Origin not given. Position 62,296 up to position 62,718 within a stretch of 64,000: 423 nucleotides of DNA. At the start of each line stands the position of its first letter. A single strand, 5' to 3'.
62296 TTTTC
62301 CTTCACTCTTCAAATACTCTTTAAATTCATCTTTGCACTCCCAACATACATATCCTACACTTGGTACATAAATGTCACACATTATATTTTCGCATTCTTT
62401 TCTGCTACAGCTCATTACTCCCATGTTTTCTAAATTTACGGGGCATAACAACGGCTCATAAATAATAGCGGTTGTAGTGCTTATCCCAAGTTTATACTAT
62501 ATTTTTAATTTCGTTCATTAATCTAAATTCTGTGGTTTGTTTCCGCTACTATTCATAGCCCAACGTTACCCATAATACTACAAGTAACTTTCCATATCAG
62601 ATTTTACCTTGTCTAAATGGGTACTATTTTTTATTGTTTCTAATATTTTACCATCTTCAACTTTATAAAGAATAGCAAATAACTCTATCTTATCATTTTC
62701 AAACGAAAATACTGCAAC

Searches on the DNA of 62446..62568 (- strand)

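Call 72: build_rna_model(alignment_id=A3)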
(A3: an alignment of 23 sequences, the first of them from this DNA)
Model R1 built from alignment A3 (23 sequences, 133 columns); structure: RNAalifold consensus.
model positions 124; base pairs 18; branch points 0; effective number of sequences 3.43; information 0.59 bits per position. Calibrated on 0.2 Mb of random sequence (short: E-values are rough).
structure used (alignment columns):
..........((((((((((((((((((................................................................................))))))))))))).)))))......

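Call 73: search_with_rna_model(model_id=R1, source=window, max_evalue=10, filters=off, show_alignments=0)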
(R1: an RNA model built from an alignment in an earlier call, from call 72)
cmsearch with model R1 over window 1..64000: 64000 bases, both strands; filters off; matches with E-value up to 10: 43.
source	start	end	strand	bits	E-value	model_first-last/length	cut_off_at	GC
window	62446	62568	-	117.7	3.6e-24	1-124/124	no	0.33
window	60987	61113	-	105.7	1.9e-21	1-124/124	no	0.28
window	52106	52194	-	94.8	5.8e-19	1-124/124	no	0.34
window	51642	51731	-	85.4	8.4e-17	1-124/124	no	0.33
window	51295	51418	-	52.2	3e-09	1-124/124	no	0.23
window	61357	61482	-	45.3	1.1e-07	1-124/124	no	0.32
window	52871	52987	-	45.2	1.2e-07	1-124/124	no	0.26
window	61733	61854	-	40.9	1.1e-06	1-124/124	no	0.25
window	51642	51722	+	26.4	0.0022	1-124/124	no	0.32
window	62446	62568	+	26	0.0028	1-124/124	no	0.33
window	53309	53424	-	22.4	0.019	1-124/124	no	0.32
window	60987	61113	+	19.5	0.085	1-124/124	no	0.28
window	51006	51052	-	19.2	0.1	1-124/124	no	0.34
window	31379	31481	-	18.8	0.13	1-124/124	no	0.33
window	50045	50110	+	17.4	0.25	9-122/124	no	0.23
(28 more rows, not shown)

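Call 74: search_with_rna_model(model_id=R1, sources=[window, L001, L002, L003, L004, L005, L006, L007, L009, L010, L011, L012, L013, L015, L017, L018, L020, L021, L023, L024, L025, L026, L027, L028, L029, L030, L031, L032, L033, L034, L036, L037, L038, L039, L040, L041, L043, L044, L045, L046, L047, L048, L049, L050, L051, L052, L053, L054, L055, L056, L057, L058, L059, L060, L061, L063, L064, L065, L066, L067, L068, L069, L073, L074], max_evalue=0.001, make_alignment=true)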
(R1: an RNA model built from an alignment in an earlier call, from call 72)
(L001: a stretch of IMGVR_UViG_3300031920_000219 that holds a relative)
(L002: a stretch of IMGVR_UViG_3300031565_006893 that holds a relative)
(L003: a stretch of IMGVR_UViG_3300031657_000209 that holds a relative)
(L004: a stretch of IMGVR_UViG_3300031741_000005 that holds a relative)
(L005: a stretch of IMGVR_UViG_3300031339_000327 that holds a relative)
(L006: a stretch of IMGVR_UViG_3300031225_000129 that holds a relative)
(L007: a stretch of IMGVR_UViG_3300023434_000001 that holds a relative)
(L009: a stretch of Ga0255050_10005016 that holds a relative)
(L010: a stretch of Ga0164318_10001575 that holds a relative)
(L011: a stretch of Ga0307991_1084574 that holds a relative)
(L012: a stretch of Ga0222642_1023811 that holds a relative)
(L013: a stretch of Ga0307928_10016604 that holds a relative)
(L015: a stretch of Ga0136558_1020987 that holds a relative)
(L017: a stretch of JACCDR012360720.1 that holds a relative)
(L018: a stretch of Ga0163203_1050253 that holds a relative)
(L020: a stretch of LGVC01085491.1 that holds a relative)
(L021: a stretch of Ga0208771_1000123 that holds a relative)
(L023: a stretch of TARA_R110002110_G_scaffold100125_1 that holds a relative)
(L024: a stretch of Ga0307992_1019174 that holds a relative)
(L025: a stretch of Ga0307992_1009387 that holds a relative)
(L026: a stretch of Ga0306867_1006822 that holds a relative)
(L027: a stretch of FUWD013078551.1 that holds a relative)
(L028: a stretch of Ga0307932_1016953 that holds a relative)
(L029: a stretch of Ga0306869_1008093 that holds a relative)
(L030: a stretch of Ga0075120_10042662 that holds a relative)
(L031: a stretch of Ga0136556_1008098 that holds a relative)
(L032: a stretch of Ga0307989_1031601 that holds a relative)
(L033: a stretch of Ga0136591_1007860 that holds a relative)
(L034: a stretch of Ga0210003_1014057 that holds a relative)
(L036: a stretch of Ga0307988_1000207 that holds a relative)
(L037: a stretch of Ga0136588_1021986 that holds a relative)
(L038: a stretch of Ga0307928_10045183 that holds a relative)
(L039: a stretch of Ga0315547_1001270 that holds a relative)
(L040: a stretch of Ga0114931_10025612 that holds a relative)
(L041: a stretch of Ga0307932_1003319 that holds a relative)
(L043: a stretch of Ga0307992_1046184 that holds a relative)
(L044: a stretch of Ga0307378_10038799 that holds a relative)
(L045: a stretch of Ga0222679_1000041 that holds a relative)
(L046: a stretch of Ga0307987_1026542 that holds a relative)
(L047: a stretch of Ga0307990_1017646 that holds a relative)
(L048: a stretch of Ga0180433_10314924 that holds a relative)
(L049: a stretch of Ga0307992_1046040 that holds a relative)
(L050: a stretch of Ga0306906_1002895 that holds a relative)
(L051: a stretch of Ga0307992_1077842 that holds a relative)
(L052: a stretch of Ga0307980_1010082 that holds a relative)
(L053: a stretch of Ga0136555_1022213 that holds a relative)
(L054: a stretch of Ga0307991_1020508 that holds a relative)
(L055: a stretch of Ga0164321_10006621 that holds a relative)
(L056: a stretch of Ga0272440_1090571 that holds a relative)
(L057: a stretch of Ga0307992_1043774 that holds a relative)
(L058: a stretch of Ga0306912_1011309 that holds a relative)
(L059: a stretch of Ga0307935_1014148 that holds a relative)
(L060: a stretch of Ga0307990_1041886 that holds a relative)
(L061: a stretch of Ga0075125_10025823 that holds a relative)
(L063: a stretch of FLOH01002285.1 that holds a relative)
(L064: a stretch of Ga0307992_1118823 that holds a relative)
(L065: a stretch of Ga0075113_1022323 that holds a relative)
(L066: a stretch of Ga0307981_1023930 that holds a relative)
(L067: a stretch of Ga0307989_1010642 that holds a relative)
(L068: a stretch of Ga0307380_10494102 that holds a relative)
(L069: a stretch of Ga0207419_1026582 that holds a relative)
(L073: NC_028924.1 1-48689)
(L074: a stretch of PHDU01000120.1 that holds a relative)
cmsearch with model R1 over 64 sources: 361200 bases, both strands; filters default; matches with E-value up to 0.001: 128.
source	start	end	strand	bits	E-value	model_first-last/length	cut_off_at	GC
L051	562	686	-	122.1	2.1e-24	1-124/124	no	0.33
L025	1228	1352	-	119.5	8e-24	1-124/124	no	0.33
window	62446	62568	-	117.7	2e-23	1-124/124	no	0.33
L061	1572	1694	-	114.9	8.9e-23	1-124/124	no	0.33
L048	690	814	+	110.1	1.1e-21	1-124/124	no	0.3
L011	832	959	+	109.9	1.2e-21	1-124/124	no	0.27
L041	5264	5388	-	108.6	2.4e-21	1-124/124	no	0.3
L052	1117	1241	+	108.6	2.4e-21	1-124/124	no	0.3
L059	56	180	-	108.6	2.4e-21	1-124/124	no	0.3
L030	154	278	+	107.9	3.5e-21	1-124/124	no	0.34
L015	1093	1217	+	106.9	5.7e-21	1-124/124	no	0.3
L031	1005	1129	-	106.9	5.7e-21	1-124/124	no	0.3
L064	546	670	-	106.9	5.7e-21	1-124/124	no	0.3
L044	5193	5316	+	106.2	8.3e-21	1-124/124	no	0.31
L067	1894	2020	-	106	9.5e-21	1-124/124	no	0.3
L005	3646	3771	-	105.5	1.2e-20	1-124/124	no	0.25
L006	4846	4971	-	105.5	1.2e-20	1-124/124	no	0.25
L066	1293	1418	-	105.5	1.2e-20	1-124/124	no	0.25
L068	267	390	-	104.7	1.8e-20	1-124/124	no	0.28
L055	2251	2375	-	103.8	2.9e-20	1-124/124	no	0.34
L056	929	1056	-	103.6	3.3e-20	1-124/124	no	0.27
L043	747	875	-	101.2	1.1e-19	1-124/124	no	0.27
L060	2054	2182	+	101.2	1.1e-19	1-124/124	no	0.27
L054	380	509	-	100.1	2e-19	1-124/124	no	0.29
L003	923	1050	-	96.5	1.4e-18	1-124/124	no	0.27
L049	1643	1770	-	96.5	1.4e-18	1-124/124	no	0.27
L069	800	920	+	96.4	1.5e-18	1-124/124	no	0.31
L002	6156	6244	+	93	8.5e-18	1-124/124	no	0.35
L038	512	638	-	92.2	1.3e-17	1-124/124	no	0.3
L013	3113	3201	+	91.9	1.5e-17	1-124/124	no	0.35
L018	1128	1216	+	91.1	2.4e-17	1-124/124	no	0.35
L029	2487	2574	-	89.8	4.7e-17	1-124/124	no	0.34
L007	12488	12576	+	89.7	4.7e-17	1-124/124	no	0.36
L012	114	202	-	89.7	4.7e-17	1-124/124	no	0.36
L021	13118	13206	-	89.7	4.7e-17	1-124/124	no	0.36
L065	806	894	-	89.6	5.2e-17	1-124/124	no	0.36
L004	6131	6219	-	88.4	9.5e-17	1-124/124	no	0.34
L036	5191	5279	-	88.4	9.5e-17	1-124/124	no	0.34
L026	3004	3092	-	88.1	1.1e-16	1-124/124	no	0.35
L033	2149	2237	-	88.1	1.1e-16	1-124/124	no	0.35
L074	95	221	+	86.3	2.9e-16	1-124/124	no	0.36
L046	1662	1750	+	85.6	4.2e-16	1-124/124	no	0.31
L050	3521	3608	-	85.5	4.4e-16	1-124/124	no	0.32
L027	446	535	-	85.4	4.7e-16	1-124/124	no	0.33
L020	1083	1172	-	85.3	4.9e-16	1-124/124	no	0.33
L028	691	778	-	84.8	6.2e-16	1-124/124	no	0.34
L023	2670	2795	+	84.7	6.6e-16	1-124/124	no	0.4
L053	261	350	+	84.6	7e-16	1-124/124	no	0.33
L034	1612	1701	-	84.1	9e-16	1-124/124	no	0.32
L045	4782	4871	+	82.5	2.1e-15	1-124/124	no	0.33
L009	1444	1533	-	82.4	2.2e-15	1-124/124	no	0.32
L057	171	260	-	82.4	2.3e-15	1-124/124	no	0.33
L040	1183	1273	-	80.2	7.1e-15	1-124/124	no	0.31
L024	2884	2971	+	77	3.7e-14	1-124/124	no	0.31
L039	382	508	-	75.8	7.3e-14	1-124/124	no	0.43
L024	426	515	+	74.1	1.7e-13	1-124/124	no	0.32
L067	2253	2380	-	71.6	6.6e-13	1-124/124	no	0.27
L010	2171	2261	-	70.6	1.1e-12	1-124/124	no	0.32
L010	1210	1336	-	70.6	1.1e-12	1-124/124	no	0.3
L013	4439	4556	+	67.7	5e-12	1-124/124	no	0.31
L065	513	630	-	67.7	5e-12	1-124/124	no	0.31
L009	1909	2032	-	65.3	1.8e-11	1-124/124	no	0.29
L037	599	718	-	62.4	8.2e-11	1-124/124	no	0.32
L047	1595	1722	-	60.1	2.7e-10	1-124/124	no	0.32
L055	3071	3159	-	59.3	4e-10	1-124/124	no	0.31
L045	5501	5622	+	59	4.8e-10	1-124/124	no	0.3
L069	1761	1886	+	58.7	5.5e-10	1-124/124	no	0.25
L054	1447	1570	-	58.2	7.4e-10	1-124/124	no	0.29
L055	1067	1190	-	58.1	7.6e-10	1-124/124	no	0.32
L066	1686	1808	-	57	1.4e-09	1-124/124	no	0.3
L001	12170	12294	+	55.9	2.5e-09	1-124/124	no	0.28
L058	213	337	+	54.5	5e-09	1-124/124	no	0.32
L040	471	594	-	53.7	7.8e-09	1-124/124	no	0.31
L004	503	591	-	53.3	9.3e-09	1-124/124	no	0.28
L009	1109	1232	-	53.2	1e-08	1-124/124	no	0.2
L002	3872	3994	+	53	1.1e-08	1-124/124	no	0.29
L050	3940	4063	-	52.1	1.7e-08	1-124/124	no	0.27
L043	368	494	-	51.1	3e-08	1-124/124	no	0.29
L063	308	392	-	50.8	3.5e-08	1-124/124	no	0.26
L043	1084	1170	-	50.7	3.7e-08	1-124/124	no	0.31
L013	747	863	+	50.7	3.8e-08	1-124/124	no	0.34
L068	989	1076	-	50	5.5e-08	1-124/124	no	0.32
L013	2674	2788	+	49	8.9e-08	1-124/124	no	0.31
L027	89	212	-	48.8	1e-07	1-124/124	no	0.22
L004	2992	3117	-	48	1.6e-07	1-124/124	no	0.31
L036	2052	2177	-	48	1.6e-07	1-124/124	no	0.31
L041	4991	5116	-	47.6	1.9e-07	1-124/124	no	0.29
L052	1389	1514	+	47.6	1.9e-07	1-124/124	no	0.29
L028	1131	1219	-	47.6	1.9e-07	1-124/124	no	0.39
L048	17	141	+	46.4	3.6e-07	1-124/124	no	0.28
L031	734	857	-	46.3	3.7e-07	1-124/124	no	0.41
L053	557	644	+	45.6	5.3e-07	1-124/124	no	0.36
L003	538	661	-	44.7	8.5e-07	1-124/124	no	0.21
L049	1258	1381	-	44.7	8.5e-07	1-124/124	no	0.21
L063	967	1087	-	44.7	8.6e-07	1-124/124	no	0.27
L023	562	688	+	44.5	9.9e-07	1-124/124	no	0.37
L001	11843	11931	+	44.3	1.1e-06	1-124/124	no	0.31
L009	776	892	-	43.8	1.4e-06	1-124/124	no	0.3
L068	612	735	-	43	2.1e-06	1-124/124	no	0.3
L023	2063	2186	+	42.9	2.2e-06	1-124/124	no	0.33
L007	9120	9181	+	42.8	2.3e-06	1-124/124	no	0.34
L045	4365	4486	+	40.9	6.5e-06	1-124/124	no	0.3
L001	10963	11082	+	40.8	6.9e-06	1-124/124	no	0.24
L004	2579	2766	-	40.6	7.3e-06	1-124/124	no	0.29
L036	1639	1826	-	40.6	7.3e-06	1-124/124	no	0.29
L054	867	920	-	40.5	7.9e-06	1-124/124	no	0.31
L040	3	127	-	39.7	1.2e-05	1-124/124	no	0.31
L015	1653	1740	+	39.2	1.5e-05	1-124/124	no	0.38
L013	2017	2105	+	38.8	1.9e-05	1-124/124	no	0.3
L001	11232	11358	+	38.2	2.6e-05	1-124/124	no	0.28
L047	4262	4307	-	37.3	4.3e-05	80-124/124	5'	0.39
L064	309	398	-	37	5e-05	1-124/124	no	0.21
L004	3485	3610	-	36.1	7.8e-05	1-124/124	no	0.23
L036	2545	2670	-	36.1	7.8e-05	1-124/124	no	0.23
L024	2084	2217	+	34.9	0.00015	1-124/124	no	0.36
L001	11535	11649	+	33.5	0.00031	1-124/124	no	0.24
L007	7561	7618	+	33.4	0.00032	1-124/124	no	0.45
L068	267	390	+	32.8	0.00044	1-124/124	no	0.28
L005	3996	4083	-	32.6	0.0005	1-124/124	no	0.32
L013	1416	1533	+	32.3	0.00059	1-124/124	no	0.24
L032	1131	1162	-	31.8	0.00075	93-124/124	5'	0.31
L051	36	127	-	31.7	0.00079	1-124/124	no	0.24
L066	950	1073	-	31.5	0.0009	1-124/124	no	0.31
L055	348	434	-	31.3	0.00099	1-124/124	no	0.37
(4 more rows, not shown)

Alignment A4: 128 matches aligned to the model, 239 columns, each read 5' to 3' on its own strand. Consensus structure (alignment columns), stored with it:
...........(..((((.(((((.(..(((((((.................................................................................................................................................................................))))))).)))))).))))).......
